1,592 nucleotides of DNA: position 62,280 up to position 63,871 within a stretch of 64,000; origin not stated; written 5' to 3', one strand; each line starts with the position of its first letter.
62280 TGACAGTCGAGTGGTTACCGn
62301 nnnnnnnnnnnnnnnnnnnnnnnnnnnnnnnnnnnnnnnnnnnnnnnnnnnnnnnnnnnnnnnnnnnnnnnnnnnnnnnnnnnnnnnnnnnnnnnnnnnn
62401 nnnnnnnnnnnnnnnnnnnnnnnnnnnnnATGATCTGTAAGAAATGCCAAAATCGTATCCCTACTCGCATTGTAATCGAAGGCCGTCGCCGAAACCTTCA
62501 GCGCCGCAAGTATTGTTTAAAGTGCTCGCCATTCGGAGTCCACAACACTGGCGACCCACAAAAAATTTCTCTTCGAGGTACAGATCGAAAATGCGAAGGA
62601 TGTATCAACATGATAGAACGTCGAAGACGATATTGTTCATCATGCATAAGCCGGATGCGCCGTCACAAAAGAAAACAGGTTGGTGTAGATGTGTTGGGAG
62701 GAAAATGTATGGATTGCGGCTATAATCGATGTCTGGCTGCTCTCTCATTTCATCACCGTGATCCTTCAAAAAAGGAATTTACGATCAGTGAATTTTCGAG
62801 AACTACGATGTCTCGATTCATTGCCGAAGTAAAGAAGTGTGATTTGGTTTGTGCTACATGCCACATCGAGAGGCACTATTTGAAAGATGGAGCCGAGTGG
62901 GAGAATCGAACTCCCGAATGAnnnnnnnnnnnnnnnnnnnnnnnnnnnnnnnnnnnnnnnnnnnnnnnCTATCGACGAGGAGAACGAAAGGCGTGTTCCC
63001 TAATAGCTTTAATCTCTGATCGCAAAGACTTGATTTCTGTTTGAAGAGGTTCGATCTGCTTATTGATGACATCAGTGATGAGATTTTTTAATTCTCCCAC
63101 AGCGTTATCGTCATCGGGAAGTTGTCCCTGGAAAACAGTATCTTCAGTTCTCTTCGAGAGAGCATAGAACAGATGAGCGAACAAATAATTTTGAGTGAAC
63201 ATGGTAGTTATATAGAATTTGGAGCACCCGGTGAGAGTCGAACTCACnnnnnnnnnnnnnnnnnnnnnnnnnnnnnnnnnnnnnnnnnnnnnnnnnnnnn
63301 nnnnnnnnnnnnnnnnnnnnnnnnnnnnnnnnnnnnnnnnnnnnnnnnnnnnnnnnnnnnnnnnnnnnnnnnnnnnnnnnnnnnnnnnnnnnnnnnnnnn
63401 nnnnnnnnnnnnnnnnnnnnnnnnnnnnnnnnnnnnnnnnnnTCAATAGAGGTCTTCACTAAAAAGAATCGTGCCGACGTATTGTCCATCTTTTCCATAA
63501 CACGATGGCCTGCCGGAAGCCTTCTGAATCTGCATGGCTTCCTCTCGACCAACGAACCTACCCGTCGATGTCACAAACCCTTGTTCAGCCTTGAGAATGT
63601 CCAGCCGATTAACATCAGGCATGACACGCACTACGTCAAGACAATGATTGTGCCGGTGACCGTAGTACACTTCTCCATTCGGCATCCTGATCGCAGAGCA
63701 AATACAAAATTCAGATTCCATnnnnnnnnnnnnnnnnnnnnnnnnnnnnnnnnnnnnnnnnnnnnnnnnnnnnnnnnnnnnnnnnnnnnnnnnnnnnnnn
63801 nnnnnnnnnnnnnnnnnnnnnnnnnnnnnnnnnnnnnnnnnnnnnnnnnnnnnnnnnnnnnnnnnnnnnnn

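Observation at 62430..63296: Two distinct tRNAs that both read GCA (Cys) on the minus strand, with an HNH endonuclease ORF overlapping one of them antisense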

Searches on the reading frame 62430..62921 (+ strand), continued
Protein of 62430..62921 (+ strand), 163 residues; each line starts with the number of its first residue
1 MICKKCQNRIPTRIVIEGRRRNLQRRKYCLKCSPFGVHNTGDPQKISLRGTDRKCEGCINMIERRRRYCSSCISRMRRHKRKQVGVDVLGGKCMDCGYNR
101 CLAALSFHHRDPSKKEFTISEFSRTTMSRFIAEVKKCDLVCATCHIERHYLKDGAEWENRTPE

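Call 103: predict_structure(alignment_id=A6)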
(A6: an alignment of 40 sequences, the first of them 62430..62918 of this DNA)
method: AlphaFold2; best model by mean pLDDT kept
length: 163 residues; sequences in the alignment: 40
mean_pLDDT: 88.3   pTM: 0.67
mean pLDDT of the five models: 88.3, 87.5, 87.5, 87.2, 86.8
residues with pLDDT >= 90: 112; 70-90: 30; 50-70: 21; < 50: 0
segments of 3 or more residues with pLDDT < 50: none
pLDDT, mean of each block of 10 residues (from residue 1): 95 97 93 81 65 90 90 94 97 98 96 81 87 96 94 65 64
secondary structure, 60 per line:
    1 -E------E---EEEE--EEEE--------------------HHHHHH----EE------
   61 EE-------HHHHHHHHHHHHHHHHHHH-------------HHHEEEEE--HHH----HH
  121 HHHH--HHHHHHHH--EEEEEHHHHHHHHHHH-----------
elements in order: E13-16 E19-22 H43-48 H70-88 E105-109 H119-124 H127-134 E137-141 H142-152

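Call 105: fold_search(model_id=the predicted structure, library=pdb)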
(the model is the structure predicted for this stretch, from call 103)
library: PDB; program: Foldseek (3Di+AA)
matches with E <= 10: 49; with E <= 0.001: 0
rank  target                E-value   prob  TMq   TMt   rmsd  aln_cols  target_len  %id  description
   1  9dih_B                1.7e-01  0.80  0.26  0.13   5.9        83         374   12  CBASS Pseudomonas syringae Cap5 tetramer with DNA duplex and 3'2'-c-diAMP cyclic dinucleotide ligand (released 2025-06-18)
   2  1e7l_A                2.1e-01  0.90  0.28  0.29   4.4        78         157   19  Endonuclease VII (EndoVII) N62D mutant from phage T4 (released 2001-05-04)
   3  7rwm_B                2.4e-01  0.89  0.29  0.14   4.7        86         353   12  Structure of Cap5 from Lactococcus lactis (released 2021-11-10)
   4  8fmf_A                2.4e-01  0.82  0.29  0.14   5.3        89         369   15  Structure of CBASS Cap5 from Pseudomonas syringae as an activated tetramer with the cyclic dinucleotide 3'2'-c-diAMP l (released 2024-02-07)
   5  7rwm_A                3.1e-01  0.84  0.29  0.14   4.7        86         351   13  Structure of Cap5 from Lactococcus lactis (released 2021-11-10)
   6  1en7_A                3.3e-01  0.75  0.27  0.28   4.9        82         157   18  ENDONUCLEASE VII (ENDOVII) FROM PHAGE T4 (released 2000-02-07)
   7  8fmg_B                5.1e-01  0.82  0.26  0.13   2.9        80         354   12  Structure of CBASS Cap5 from Pseudomonas syringae as an activated tetramer with the cyclic dinucleotide 3'2'-c-diAMP l (released 2024-02-07)
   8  8fmf_D                5.5e-01  0.72  0.28  0.14   4.0        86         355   14  Structure of CBASS Cap5 from Pseudomonas syringae as an activated tetramer with the cyclic dinucleotide 3'2'-c-diAMP l (released 2024-02-07)
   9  8fmf_C                6.2e-01  0.57  0.28  0.14   6.2        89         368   16  Structure of CBASS Cap5 from Pseudomonas syringae as an activated tetramer with the cyclic dinucleotide 3'2'-c-diAMP l (released 2024-02-07)
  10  4h9d_A                6.6e-01  0.41  0.24  0.38   7.1        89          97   16  Crystal Structure of Mn-dependent Gme HNH nicking endonuclease from Geobacter metallireducens GS-15, Northeast Structu (released 2012-10-10)
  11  8fmh_D                8.0e-01  0.66  0.27  0.13   3.3        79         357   13  Structure of CBASS Cap5 from Pseudomonas syringae as an activated tetramer with the cyclic dinucleotide 3'2'-c-dGAMP l (released 2024-02-07)
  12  8d2k_A                9.1e-01  0.25  0.23  0.04   8.0        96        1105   10  Structure of Acidothermus cellulolyticus Cas9 ternary complex (Cleavage Intermediate 2) (released 2023-12-20)
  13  9nlg_B                1.0e+00  0.33  0.24  0.12   4.4        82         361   12  CBASS Pseudomonas syringae Cap5 tetramer with 3'2'-c-GAMP cyclic dinucleotide ligand (His56Ala mutant without Mg2+ ion (released 2025-06-18)
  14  9lgi_A                1.1e+00  0.69  0.29  0.08   3.2        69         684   17  Cryo-EM structure of a type II-D CRISPR-Cas9 in complex with single-guided RNA and double-stranded DNA (released 2025-08-20)
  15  4h9d_C                1.1e+00  0.47  0.28  0.49   5.2        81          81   17  Crystal Structure of Mn-dependent Gme HNH nicking endonuclease from Geobacter metallireducens GS-15, Northeast Structu (released 2012-10-10)
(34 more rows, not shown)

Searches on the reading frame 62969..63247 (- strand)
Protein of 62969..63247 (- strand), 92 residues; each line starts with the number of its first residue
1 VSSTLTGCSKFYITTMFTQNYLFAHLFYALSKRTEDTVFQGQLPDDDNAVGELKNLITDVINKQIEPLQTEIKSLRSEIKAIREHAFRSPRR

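Call 6: search_protein_families(library=pfam, proteins=[window:62969-63247:-], max_evalue=0.1)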
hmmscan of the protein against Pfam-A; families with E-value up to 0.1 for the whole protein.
window:62969-63247:- (92 aa): 1 family
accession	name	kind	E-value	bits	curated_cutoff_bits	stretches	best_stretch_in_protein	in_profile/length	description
PF06810.17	Phage_scaffold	-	0.049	14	35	1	33-80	40-91/170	Phage capsid assembly scaffolding protein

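Call 8: search_protein_families(library=phrogs, proteins=[window:62969-63247:-], max_evalue=0.01)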
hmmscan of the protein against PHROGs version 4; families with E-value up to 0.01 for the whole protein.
window:62969-63247:- (92 aa): 0 families

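Call 55: search_protein_families(library=phrogs, proteins=[window:62972-63202:-], max_evalue=0.001)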
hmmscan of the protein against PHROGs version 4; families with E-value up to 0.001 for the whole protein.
window:62972-63202:- (77 aa): 0 families

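Call 89: find_homologous_proteins(query=window:62972-63202:-, max_evalue=0.001)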
Query window:62972-63202:- (77 aa): 1 proteins with E <= 0.001 among 2 candidates.
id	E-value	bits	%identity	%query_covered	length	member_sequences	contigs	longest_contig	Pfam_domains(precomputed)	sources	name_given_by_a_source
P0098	5.6e-43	161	100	100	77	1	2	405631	-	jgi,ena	jgi:hypothetical protein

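Call 91: find_encoding_contigs(protein=P0098, flank=10000, max_places=3)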
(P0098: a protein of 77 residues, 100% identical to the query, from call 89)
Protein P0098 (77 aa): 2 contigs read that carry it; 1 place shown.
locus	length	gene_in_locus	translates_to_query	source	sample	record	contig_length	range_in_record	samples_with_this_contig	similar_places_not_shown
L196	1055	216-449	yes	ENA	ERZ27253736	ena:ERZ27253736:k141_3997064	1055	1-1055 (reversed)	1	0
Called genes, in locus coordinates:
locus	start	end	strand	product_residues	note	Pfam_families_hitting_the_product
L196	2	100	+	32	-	?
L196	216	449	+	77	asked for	-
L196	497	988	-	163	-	-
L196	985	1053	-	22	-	?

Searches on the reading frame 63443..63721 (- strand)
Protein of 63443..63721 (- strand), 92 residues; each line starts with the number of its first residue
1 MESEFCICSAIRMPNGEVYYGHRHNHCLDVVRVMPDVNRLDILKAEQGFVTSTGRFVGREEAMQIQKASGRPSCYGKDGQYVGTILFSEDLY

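Call 6: search_protein_families(library=pfam, proteins=[window:63443-63721:-], max_evalue=0.1)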
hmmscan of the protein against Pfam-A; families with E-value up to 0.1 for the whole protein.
window:63443-63721:- (92 aa): 0 families

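Call 8: search_protein_families(library=phrogs, proteins=[window:63443-63721:-], max_evalue=0.01)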
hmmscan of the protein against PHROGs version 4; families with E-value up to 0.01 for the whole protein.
window:63443-63721:- (92 aa): 1 family
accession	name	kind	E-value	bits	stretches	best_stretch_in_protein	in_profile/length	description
phrog_839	-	unknown function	1e-10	42.7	1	7-91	84-174/253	-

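Call 92: find_encoding_contigs(protein=window:63443-63721:-, flank=10000, max_places=4)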
Protein window:63443-63721:- (92 aa): no gene with exactly this product is on record in the collection.
